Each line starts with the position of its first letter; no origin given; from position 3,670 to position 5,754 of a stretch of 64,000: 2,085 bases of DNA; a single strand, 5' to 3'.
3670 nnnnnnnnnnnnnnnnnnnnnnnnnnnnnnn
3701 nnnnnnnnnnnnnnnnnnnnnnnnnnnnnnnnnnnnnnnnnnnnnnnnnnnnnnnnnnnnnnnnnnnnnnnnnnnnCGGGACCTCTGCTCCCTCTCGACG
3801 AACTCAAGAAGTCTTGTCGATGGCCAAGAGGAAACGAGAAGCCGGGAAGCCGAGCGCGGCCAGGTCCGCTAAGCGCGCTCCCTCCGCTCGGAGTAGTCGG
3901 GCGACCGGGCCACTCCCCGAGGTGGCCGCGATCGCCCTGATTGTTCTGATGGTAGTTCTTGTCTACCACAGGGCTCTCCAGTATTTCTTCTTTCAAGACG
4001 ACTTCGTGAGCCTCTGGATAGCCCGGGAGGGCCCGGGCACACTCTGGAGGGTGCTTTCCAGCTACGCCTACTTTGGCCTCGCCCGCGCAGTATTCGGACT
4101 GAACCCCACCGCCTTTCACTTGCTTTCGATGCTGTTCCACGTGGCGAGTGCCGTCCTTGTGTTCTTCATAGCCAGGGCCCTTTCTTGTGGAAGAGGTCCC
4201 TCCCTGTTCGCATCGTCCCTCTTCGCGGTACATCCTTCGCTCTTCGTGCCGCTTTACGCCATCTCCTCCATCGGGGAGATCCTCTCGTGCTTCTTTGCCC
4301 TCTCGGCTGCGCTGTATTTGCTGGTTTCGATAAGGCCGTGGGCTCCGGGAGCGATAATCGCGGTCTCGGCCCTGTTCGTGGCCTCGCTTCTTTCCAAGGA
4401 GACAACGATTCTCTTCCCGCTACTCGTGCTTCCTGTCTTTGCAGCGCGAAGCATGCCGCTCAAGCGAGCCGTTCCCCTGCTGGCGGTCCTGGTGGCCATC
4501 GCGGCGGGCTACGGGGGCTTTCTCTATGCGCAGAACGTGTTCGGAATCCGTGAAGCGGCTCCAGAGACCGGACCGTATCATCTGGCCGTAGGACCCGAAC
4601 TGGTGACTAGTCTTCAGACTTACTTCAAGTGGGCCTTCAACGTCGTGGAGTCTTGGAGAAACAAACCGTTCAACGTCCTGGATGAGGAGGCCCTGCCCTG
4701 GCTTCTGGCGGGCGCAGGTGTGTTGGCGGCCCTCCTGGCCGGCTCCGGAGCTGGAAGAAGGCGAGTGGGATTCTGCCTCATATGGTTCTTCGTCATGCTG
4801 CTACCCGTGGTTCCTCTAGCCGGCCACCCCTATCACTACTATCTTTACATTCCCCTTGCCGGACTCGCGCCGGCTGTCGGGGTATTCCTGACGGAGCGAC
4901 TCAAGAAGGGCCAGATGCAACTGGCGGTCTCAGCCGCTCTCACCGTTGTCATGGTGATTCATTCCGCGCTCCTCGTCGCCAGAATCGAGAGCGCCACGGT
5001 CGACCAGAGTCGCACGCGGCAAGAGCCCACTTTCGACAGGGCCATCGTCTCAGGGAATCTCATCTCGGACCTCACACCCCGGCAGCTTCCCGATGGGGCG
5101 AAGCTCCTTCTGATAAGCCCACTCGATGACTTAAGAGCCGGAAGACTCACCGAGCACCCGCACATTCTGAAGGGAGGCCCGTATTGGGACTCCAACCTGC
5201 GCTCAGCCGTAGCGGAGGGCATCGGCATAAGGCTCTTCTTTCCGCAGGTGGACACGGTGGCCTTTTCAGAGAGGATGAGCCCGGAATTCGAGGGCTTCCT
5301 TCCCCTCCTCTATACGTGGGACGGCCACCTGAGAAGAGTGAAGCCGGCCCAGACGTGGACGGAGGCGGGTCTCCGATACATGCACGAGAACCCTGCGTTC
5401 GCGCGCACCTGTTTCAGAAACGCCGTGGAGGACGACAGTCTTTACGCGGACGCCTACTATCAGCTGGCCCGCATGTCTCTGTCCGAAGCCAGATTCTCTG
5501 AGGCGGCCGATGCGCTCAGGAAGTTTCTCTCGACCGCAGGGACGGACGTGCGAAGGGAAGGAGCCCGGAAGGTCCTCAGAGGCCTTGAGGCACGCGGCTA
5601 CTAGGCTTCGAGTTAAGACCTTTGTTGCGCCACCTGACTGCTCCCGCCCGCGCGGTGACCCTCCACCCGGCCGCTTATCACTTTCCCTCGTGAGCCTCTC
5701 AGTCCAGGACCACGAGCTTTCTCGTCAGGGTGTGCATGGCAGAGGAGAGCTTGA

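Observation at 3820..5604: TMTC/PMT-like GT-C glycosyltransferase with C-terminal TPRs next to secreted peptidases and the repeat protein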

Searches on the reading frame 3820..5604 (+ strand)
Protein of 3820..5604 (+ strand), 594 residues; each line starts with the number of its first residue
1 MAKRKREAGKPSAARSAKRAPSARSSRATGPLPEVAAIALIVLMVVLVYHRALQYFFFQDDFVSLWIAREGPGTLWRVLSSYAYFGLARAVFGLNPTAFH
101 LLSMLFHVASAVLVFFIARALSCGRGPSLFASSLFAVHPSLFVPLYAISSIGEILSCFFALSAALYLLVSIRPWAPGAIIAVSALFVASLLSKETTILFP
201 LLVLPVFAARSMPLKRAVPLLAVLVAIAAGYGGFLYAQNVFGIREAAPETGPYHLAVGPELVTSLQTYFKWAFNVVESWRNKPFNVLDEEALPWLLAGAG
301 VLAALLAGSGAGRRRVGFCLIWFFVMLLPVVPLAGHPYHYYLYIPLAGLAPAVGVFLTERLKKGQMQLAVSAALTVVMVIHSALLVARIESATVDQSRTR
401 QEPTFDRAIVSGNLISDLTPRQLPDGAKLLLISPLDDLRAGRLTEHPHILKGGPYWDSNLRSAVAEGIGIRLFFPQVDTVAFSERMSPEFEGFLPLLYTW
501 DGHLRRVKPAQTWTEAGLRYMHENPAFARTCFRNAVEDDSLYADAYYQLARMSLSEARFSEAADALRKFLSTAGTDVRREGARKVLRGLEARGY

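Call 5: search_protein_families(library=pfam, proteins=[window:3820-5604:+], max_evalue=1)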
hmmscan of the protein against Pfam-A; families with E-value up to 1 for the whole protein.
window:3820-5604:+ (594 aa): 4 families
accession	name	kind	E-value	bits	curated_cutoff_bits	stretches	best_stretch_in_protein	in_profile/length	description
PF13432.12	TPR_16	-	0.014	16.3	32.7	1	524-570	12-58/65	Tetratricopeptide repeat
PF07719.23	TPR_2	-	0.078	13.6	27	0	543-571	1-29/34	Tetratricopeptide repeat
PF13431.12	TPR_17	-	0.32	11.8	24.4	1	531-559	1-29/34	Tetratricopeptide repeat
PF13428.12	TPR_14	-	0.85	10.9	23.5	1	544-577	2-35/44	Tetratricopeptide repeat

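Call 6: search_protein_families(library=ncbifam, proteins=[window:3820-5604:+], max_evalue=1)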
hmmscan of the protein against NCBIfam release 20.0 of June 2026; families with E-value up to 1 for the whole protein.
window:3820-5604:+ (594 aa): 2 families
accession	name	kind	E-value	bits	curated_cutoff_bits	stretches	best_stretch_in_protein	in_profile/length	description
TIGR02521.1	type_IV_pilW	equivalog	0.0022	17.6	154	1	508-576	133-202/234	type IV pilus biogenesis/stability protein PilW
NF033758.1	gliding_GltE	equivalog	0.005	15.9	225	1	523-575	236-288/411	adventurous gliding motility TPR repeat lipoprotein GltE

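Call 7: find_homologous_proteins(query=window:3820-5604:+, max_evalue=0.001)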
Query window:3820-5604:+ (594 aa): 39 proteins with E <= 0.001 among 8000 candidates.
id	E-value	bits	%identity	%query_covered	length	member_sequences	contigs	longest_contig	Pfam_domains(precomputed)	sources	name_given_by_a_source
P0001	0.0e+0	1310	100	100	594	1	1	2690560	-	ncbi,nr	ncbi:MAG: hypothetical protein JSW03_08320 [Candidatus Eiseniibacteriota bacterium]|nr:MAG: hypothet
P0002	1.6e-267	907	68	100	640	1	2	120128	-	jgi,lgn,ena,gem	-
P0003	2.3e-230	784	60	98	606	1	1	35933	-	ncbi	-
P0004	2.7e-218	745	63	90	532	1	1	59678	-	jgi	jgi:hypothetical protein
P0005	9.2e-177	607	49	100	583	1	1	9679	-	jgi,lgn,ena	-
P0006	6.1e-174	598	55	85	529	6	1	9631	PF13231.13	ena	-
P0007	2.9e-173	596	58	77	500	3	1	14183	PF13231.13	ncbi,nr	ncbi:MAG: glycosyltransferase family 39 protein [Candidatus Eisenbacteria bacterium]|nr:glycosyltran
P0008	7.9e-173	594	54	86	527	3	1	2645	PF13231.13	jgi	-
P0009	4.3e-170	585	54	85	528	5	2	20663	PF13231.13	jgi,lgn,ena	-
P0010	1.2e-169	584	54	84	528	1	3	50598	PF13231.13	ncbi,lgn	-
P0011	4.5e-169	582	52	86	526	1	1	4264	PF13231.13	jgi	jgi:hypothetical protein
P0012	7.8e-169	581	52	85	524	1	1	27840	-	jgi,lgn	jgi:hypothetical protein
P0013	1.2e-168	581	53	86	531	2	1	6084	-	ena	-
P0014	1.3e-167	577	54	85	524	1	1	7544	-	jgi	jgi:hypothetical protein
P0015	2.8e-167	576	53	85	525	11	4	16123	-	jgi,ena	-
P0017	2.9e-166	573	52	85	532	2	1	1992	PF13231.13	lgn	-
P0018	4.4e-164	566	51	86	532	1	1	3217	PF13231.13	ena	-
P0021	4.3e-162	559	54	78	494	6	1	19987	PF13231.13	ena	-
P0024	9.4e-160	551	55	79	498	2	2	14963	PF13231.13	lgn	-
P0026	9.0e-155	535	51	85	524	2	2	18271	PF13231.13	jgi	jgi:hypothetical protein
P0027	2.0e-153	530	50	85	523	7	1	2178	PF13231.13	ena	-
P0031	1.9e-53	200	33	83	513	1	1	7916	-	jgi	-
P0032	9.9e-31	125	30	83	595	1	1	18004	-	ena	-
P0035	2.3e-19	88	28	75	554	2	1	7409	-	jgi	-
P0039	6.8e-4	37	30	44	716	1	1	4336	PF13431.13,PF23914.2,PF13414.13,PF13428.13,PF14559.13,PF24575.2,PF00515.35,PF13424.13,PF13432.13,PF13181.13,PF07719.24,PF13231.13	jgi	-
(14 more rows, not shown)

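Call 8: search_solved_structures(query=window:3820-5604:+, max_evalue=10)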
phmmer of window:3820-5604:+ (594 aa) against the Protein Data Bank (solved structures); distinct sequences matched with E-value up to 10: 3.
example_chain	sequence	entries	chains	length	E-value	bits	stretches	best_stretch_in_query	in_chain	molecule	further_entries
2kcl_A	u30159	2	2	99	0.31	12.9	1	518-589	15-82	Tetratricopeptide repeat domain protein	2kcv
3ma5_A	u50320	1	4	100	0.31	12.9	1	518-589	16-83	Tetratricopeptide repeat domain protein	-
3zgq_A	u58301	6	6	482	1.6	10.6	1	531-571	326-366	INTERFERON-INDUCED PROTEIN WITH TETRATRICOPEPTIDE REPEATS 5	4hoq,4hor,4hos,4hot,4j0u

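Call 11: search_solved_structures(query=A1, max_evalue=10, show_alignments=2)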
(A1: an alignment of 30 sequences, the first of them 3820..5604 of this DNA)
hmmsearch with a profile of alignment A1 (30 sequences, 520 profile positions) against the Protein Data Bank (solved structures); distinct sequences matched with E-value up to 10: 1.
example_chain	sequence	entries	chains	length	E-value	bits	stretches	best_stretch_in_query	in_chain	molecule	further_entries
9s6p_L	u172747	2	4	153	1.6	10.1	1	337-388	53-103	PsaL | Photosystem I protein PsaL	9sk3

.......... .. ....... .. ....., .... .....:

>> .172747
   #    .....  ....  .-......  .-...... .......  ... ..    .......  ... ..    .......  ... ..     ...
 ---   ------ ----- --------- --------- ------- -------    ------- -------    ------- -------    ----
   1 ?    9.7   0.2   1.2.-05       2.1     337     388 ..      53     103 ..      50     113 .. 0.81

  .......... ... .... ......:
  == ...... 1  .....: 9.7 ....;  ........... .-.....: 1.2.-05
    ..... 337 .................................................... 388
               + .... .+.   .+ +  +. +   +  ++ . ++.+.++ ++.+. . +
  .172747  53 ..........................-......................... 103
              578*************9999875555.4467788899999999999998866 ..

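Call 12: search_protein_families(library=pfam, alignment_id=A1, max_evalue=0.1)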
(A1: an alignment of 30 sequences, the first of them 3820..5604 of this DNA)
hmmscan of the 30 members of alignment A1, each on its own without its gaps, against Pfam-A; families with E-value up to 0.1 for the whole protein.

A. member 1, window:3820-5604:+ (594 aa): 2 families
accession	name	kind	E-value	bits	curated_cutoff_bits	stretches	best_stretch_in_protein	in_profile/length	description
PF13432.12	TPR_16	-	0.014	16.3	32.7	1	524-570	12-58/65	Tetratricopeptide repeat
PF07719.23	TPR_2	-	0.078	13.6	27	0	543-571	1-29/34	Tetratricopeptide repeat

B. families by the number of members that match (of 30 scanned): 13 families
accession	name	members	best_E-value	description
PF13231.12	PMT_2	19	2.2e-09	Dolichyl-phosphate-mannose-protein mannosyltransferase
PF07719.23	TPR_2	4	0.0011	Tetratricopeptide repeat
PF07695.17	7TMR-DISM_7TM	3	0.00032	7TM diverse intracellular signalling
PF13414.12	TPR_11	2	0.00038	TPR repeat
PF14559.12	TPR_19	2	0.013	Tetratricopeptide repeat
PF13432.12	TPR_16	2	0.014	Tetratricopeptide repeat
PF00515.34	TPR_1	1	0.0013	Tetratricopeptide repeat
PF09594.16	GT87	1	0.0053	Glycosyltransferase family 87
PF05297.16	Herpes_LMP1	1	0.011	Herpesvirus latent membrane protein 1 (LMP1)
PF13371.12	TPR_9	1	0.02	Tetratricopeptide repeat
PF11992.13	TgpA_N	1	0.026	TgpA N-terminal domain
PF13428.12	TPR_14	1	0.026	Tetratricopeptide repeat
PF13174.12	TPR_6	1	0.097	Tetratricopeptide repeat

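Call 15: find_encoding_contigs(protein=P0002, flank=10000, max_places=2)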
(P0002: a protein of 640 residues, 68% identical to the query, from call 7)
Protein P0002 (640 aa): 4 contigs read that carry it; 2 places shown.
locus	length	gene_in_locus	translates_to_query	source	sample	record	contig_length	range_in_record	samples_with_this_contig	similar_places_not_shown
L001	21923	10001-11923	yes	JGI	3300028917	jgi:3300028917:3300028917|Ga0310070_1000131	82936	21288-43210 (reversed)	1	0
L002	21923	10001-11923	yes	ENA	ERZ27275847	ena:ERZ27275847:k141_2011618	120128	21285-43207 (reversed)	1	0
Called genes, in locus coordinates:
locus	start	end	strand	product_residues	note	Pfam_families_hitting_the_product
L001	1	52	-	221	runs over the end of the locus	PF02163:Peptidase_M50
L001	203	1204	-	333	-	PF02568:ThiI, PF03054:tRNA_Me_trans, PF18297:NFACT-R_2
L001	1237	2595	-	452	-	PF00675:Peptidase_M16, PF05193:Peptidase_M16_C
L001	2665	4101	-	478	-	PF00675:Peptidase_M16, PF05193:Peptidase_M16_C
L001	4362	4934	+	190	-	-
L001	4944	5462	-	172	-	PF00210:Ferritin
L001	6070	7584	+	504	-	PF00675:Peptidase_M16, PF05193:Peptidase_M16_C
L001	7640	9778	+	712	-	PF00675:Peptidase_M16, PF05193:Peptidase_M16_C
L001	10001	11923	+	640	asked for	-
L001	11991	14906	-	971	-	-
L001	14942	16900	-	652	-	PF03169:OPT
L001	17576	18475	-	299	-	PF02517:Rce1-like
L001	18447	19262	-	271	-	PF21948:LplA-B_cat, PF03099:BPL_LplA_LipB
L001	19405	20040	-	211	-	-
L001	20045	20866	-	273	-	-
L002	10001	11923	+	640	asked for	-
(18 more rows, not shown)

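Call 16: find_encoding_contigs(protein=P0010, flank=10000, max_places=2)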
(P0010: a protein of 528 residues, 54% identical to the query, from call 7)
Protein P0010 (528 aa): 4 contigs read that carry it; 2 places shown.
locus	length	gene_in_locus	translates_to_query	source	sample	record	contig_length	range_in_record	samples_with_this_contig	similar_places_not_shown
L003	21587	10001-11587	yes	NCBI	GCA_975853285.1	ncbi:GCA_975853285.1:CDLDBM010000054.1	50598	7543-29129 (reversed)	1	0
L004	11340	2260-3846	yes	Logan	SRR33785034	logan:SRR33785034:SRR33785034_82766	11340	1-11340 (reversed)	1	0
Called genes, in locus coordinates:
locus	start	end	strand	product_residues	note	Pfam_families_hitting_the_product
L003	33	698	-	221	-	PF02163:Peptidase_M50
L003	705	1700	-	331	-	PF02568:ThiI, PF18297:NFACT-R_2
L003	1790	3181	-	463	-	PF00675:Peptidase_M16, PF05193:Peptidase_M16_C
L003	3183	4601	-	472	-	PF00675:Peptidase_M16, PF05193:Peptidase_M16_C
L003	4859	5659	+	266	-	-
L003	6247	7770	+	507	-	PF00675:Peptidase_M16 (weak), PF05193:Peptidase_M16_C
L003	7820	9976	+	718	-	PF00675:Peptidase_M16, PF05193:Peptidase_M16_C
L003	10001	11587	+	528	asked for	PF13231:PMT_2 (weak)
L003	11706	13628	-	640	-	PF03169:OPT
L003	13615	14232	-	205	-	PF10050:DUF2284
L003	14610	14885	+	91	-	-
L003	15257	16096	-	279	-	PF02517:Rce1-like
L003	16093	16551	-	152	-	-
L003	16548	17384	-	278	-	PF21948:LplA-B_cat, PF03099:BPL_LplA_LipB (weak)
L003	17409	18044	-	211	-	-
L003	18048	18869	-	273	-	-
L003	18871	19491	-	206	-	-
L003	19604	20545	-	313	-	PF20539:DUF6754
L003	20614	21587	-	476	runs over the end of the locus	PF00535:Glycos_transf_2, PF13641:Glyco_tranf_2_3, PF03142:Chitin_synth_2 (weak), PF13632:Glyco_trans_2_3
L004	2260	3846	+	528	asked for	PF13231:PMT_2 (weak)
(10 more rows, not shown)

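Call 18: find_encoding_contigs(protein=P0032, flank=10000, max_places=2)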
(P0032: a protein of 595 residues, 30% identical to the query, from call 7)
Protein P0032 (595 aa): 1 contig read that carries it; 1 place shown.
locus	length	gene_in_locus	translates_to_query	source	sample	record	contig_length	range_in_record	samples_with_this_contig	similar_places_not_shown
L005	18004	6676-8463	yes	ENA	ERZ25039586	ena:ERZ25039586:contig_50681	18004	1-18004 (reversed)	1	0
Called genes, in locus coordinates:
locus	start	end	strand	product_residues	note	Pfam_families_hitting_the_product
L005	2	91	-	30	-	?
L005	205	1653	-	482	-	PF13519:VWA_2 (faint), PF20240:DUF6597, PF00165:HTH_AraC (faint), PF12833:HTH_18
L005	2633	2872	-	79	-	-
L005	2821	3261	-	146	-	-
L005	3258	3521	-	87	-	-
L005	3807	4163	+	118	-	-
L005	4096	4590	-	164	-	-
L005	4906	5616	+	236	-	-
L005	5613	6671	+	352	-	-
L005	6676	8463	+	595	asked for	-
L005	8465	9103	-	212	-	-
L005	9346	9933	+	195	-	-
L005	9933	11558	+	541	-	PF13860:FlgD_ig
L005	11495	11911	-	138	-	-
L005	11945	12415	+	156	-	-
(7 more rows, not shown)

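Call 19: find_encoding_contigs(protein=P0031, flank=10000, max_places=2)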
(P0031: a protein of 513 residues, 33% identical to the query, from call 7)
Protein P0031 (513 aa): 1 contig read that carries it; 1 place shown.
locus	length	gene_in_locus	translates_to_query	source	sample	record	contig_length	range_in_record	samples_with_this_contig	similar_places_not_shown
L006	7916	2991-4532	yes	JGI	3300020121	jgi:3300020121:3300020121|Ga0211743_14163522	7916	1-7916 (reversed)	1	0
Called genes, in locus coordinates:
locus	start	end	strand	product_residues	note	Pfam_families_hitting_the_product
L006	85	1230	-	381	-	PF20706:GT4-conflict (faint), PF13439:Glyco_transf_4, PF13579:Glyco_trans_4_4, PF00534:Glycos_transf_1, PF13692:Glyco_trans_1_4, PF13524:Glyco_trans_1_2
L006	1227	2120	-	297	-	PF03279:Lip_A_acyltrans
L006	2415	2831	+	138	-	-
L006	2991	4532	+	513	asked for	-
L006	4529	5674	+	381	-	PF07995:GSDH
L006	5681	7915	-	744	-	?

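Call 20: find_encoding_contigs(protein=P0035, flank=10000, max_places=2)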
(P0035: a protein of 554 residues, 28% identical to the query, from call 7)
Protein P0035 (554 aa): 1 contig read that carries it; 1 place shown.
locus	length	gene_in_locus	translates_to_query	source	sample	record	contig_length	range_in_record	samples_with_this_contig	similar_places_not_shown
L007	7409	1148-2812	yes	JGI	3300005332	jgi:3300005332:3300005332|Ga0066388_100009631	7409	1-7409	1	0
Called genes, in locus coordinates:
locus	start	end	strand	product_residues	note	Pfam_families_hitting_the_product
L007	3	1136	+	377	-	?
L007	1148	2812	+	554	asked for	-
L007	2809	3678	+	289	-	PF00892:EamA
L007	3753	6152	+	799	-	PF01839:FG-GAP (faint), PF13517:FG-GAP_3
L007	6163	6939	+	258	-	PF00378:ECH_1, PF16113:ECH_2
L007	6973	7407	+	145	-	?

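Call 21: predict_structure(alignment_id=A1)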
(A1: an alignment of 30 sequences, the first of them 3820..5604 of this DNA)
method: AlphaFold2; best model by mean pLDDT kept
length: 594 residues; sequences in the alignment: 30
mean_pLDDT: 86.9   pTM: 0.84
mean pLDDT of the five models: 86.9, 86.7, 85.8, 85.1, 85.1
residues with pLDDT >= 90: 383; 70-90: 140; 50-70: 36; < 50: 35
segments of 3 or more residues with pLDDT < 50: 1-30, 395-399
pLDDT, mean of each block of 10 residues (from residue 1): 35 34 36 90 97 92 88 83 92 95 97 98 95 95 90 97 98 96 98 95 97 97 98 89 65 74 90 78 69 91 93 96 95 81 96 95 83 95 87 51 78 93 91 84 66 73 93 95 91 89 84 92 94 93 96 96 97 95 97 95
secondary structure, 60 per line:
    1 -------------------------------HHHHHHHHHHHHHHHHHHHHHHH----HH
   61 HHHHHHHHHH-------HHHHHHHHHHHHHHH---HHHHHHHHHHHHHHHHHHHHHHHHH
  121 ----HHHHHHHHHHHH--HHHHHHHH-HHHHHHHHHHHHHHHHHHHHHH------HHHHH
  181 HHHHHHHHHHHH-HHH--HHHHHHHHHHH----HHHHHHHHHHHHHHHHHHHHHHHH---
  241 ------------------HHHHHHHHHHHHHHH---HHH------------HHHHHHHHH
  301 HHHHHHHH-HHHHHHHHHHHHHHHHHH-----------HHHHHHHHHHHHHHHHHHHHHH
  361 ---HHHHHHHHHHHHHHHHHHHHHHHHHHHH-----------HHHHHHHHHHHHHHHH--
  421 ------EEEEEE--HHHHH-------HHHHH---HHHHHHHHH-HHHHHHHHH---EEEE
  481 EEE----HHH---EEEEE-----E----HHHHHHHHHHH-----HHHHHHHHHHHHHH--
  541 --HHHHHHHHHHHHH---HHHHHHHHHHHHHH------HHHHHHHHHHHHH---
elements in order: H32-54 H59-70 H78-92 H96-120 H125-136 H139-146 H148-169 H176-192 H199-209 H214-237 H259-273 H292-308 H310-327 H339-360 H364-391 H403-418 E427-432 H435-439 H447-451 H455-463 H465-473 E477-483 E494-498 H509-519 H525-538 H543-555 H559-572 H579-591

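Call 24: fold_search(model_id=the predicted structure, library=pdb)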
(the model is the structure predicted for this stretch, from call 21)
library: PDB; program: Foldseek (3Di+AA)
matches with E <= 10: 1039; with E <= 0.001: 3
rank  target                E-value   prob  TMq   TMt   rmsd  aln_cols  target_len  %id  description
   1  6w98_A                1.2e-04  1.00  0.35  0.18   9.2       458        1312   17  Single-Particle Cryo-EM Structure of Arabinofuranosyltransferase AftD from Mycobacteria (released 2020-05-13)
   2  8b6l_I                1.3e-04  1.00  0.42  0.37  18.0       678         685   10  Subtomogram average of the human Sec61-TRAP-OSTA-translocon (released 2022-12-07)
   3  9i5k_A                9.6e-04  1.00  0.39  0.46  11.7       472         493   13  Structure of the Chaetomium thermophilum Pmt4 homodimer (C2 symmetry) (released 2025-12-24)
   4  8agc_A                1.1e-03  1.00  0.41  0.36  10.4       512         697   12  Structure of yeast oligosaccharylransferase complex with lipid-linked oligosaccharide and non-acceptor peptide bound (released 2022-12-07)
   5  8age_A                1.6e-03  1.00  0.36  0.34  11.2       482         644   11  Structure of yeast oligosaccharylransferase complex with acceptor peptide bound (released 2022-12-07)
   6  5ogl_A                1.6e-03  1.00  0.43  0.37  15.9       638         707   11  Structure of bacterial oligosaccharyltransferase PglB in complex with an acceptor peptide and an lipid-linked oligosac (released 2017-10-25)
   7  5f15                  1.7e-03  1.00  0.45  0.49   8.0       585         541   12  Crystal Structure of ArnT from Cupriavidus metallidurans bound to Undecaprenyl phosphate (released 2016-02-17)
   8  6wby                  2.0e-03  1.00  0.34  0.18   9.6       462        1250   16  Single-Particle Cryo-EM Structure of Arabinofuranosyltransferase AftD from Mycobacteria, Mutant R1389S Class 2 (released 2020-05-13)
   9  5gmy_A                3.2e-03  1.00  0.40  0.30  16.2       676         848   12  Crystal structure of the Archaeoglobus fulgidus oligosaccharyltransferase (O29867_ARCFU) tethered with an acceptor pep (released 2017-02-01)
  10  5ezm                  3.9e-03  1.00  0.43  0.47   8.3       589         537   12  Crystal Structure of ArnT from Cupriavidus metallidurans in the apo state (released 2016-02-17)
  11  6s7t_A                3.9e-03  1.00  0.43  0.37  12.9       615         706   12  Cryo-EM structure of human oligosaccharyltransferase complex OST-B (released 2019-12-18)
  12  6wbx                  5.9e-03  1.00  0.30  0.16  12.6       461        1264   15  Single-Particle Cryo-EM Structure of Arabinofuranosyltransferase AftD from Mycobacteria, Mutant R1389S Class 1 (released 2020-05-13)
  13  6ezn_F                6.8e-03  1.00  0.39  0.36  14.3       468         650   13  Cryo-EM structure of the yeast oligosaccharyltransferase (OST) complex (released 2018-01-17)
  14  7zli_A                9.6e-03  1.00  0.36  0.33  11.7       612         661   10  Cryo-EM structure of C-mannosyltransferase CeDPY19, in complex with Dol25-P-Man and bound to CMT2-Fab and anti-Fab nan (released 2023-01-11)
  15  2y4t_B                1.2e-02  0.98  0.15  0.20  23.5       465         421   12  Crystal structure of the human co-chaperone P58(IPK) (released 2011-08-10)
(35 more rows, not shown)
